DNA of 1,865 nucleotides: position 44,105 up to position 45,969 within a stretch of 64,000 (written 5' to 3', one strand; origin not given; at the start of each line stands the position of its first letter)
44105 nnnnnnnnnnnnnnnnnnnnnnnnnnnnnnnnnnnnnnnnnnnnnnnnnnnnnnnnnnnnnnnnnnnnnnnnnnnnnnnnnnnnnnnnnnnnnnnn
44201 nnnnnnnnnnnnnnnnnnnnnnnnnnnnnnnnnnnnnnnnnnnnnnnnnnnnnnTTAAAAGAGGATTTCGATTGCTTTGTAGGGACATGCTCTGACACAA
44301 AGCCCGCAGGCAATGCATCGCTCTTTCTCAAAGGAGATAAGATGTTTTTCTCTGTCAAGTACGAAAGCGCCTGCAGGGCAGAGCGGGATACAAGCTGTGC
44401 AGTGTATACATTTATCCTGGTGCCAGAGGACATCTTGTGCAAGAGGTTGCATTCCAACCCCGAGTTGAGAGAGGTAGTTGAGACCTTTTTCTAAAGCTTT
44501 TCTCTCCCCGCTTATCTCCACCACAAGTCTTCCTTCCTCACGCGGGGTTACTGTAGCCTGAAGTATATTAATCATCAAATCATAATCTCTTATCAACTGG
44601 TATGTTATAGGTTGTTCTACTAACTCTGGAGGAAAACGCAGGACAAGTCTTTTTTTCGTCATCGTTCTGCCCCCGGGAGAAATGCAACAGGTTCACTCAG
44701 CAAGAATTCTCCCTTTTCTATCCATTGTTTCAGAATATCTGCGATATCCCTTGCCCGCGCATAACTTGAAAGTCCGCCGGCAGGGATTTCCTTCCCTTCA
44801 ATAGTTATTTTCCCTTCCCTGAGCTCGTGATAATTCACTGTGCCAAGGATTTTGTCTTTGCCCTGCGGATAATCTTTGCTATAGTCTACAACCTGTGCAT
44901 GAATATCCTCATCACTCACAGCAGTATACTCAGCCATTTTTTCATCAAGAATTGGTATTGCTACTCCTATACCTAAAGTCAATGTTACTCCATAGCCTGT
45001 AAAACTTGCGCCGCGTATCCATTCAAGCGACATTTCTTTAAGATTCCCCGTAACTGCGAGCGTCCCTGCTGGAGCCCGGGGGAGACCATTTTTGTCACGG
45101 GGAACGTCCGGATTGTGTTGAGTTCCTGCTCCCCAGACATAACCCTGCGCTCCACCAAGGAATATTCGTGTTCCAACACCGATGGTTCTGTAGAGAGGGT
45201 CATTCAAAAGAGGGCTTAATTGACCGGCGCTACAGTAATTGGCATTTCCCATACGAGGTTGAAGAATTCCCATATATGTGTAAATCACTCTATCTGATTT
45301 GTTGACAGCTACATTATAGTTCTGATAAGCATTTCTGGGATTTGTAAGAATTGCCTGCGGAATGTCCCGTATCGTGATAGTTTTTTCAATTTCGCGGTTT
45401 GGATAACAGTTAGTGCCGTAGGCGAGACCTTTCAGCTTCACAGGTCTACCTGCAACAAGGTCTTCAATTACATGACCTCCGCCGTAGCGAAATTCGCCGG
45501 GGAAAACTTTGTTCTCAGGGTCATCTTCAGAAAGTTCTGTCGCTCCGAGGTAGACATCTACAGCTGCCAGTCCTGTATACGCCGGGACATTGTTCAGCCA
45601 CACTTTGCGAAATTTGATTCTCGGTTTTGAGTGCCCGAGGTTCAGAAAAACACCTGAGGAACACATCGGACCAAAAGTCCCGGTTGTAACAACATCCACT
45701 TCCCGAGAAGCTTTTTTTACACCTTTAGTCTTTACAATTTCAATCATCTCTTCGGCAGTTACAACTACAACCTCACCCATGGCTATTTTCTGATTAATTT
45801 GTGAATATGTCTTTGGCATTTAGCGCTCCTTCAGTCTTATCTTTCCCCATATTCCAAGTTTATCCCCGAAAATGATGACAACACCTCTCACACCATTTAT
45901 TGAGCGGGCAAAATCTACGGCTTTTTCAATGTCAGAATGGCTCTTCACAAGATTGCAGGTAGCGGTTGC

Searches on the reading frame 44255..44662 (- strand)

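Call 11: search_protein_families(library=pfam, proteins=[window:44255-44662:-], max_evalue=0.01)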
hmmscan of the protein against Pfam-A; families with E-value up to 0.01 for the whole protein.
window:44255-44662:- (135 aa): 18 families
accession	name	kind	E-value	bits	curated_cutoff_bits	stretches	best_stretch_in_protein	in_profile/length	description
PF09383.16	NIL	-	3.7e-17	62.4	24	1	5-70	2-70/73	NIL domain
PF00037.32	Fer4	-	3.2e-15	55.6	21.1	2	111-132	3-24/24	4Fe-4S binding domain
PF12837.12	Fer4_6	-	2.9e-13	49.5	25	2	109-131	2-24/24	4Fe-4S binding domain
PF12797.12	Fer4_2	-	1.4e-11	44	24.5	2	110-128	4-22/22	4Fe-4S binding domain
PF12838.12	Fer4_7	-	3e-11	44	27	1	84-130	1-52/52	4Fe-4S dicluster domain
PF13187.11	Fer4_9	-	4.2e-11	43.1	27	1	84-131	1-52/52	4Fe-4S dicluster domain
PF14697.11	Fer4_21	-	6.2e-11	42.7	35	1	81-132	4-58/59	4Fe-4S dicluster domain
PF13237.11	Fer4_10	-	1.2e-09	38.4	25.5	1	81-127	5-53/53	4Fe-4S dicluster domain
PF12800.12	Fer4_4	-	1.1e-08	35.1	24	2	114-129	2-17/17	4Fe-4S binding domain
PF13484.11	Fer4_16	-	4.4e-08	34.2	30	2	84-105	1-21/66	4Fe-4S double cluster binding domain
PF13183.11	Fer4_8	-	8e-06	26.7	27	0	114-128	3-17/68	4Fe-4S dicluster domain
PF12798.12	Fer4_3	-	1.9e-05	25.5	27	1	116-130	1-15/15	4Fe-4S binding domain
PF13247.11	Fer4_11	-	4.6e-05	24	26.2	1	79-131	4-59/100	4Fe-4S dicluster domain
PF13534.11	Fer4_17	-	5.5e-05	24.1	22.2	0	84-129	1-59/61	4Fe-4S dicluster domain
PF25160.1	LdpA_Fe-S-bd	-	0.00029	21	27.6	0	112-132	24-44/49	LdpA Fe-S cluster-binding domain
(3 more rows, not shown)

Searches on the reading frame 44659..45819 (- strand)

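Call 11: search_protein_families(library=pfam, proteins=[window:44659-45819:-], max_evalue=0.01)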
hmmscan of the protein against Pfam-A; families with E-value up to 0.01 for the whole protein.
window:44659-45819:- (386 aa): 1 family
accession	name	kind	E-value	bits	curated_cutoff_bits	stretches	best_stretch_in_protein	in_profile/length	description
PF01837.22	HcyBio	-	1.4e-157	524.5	26.2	1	17-374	1-349/349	Homocysteine biosynthesis enzyme, sulfur-incorporation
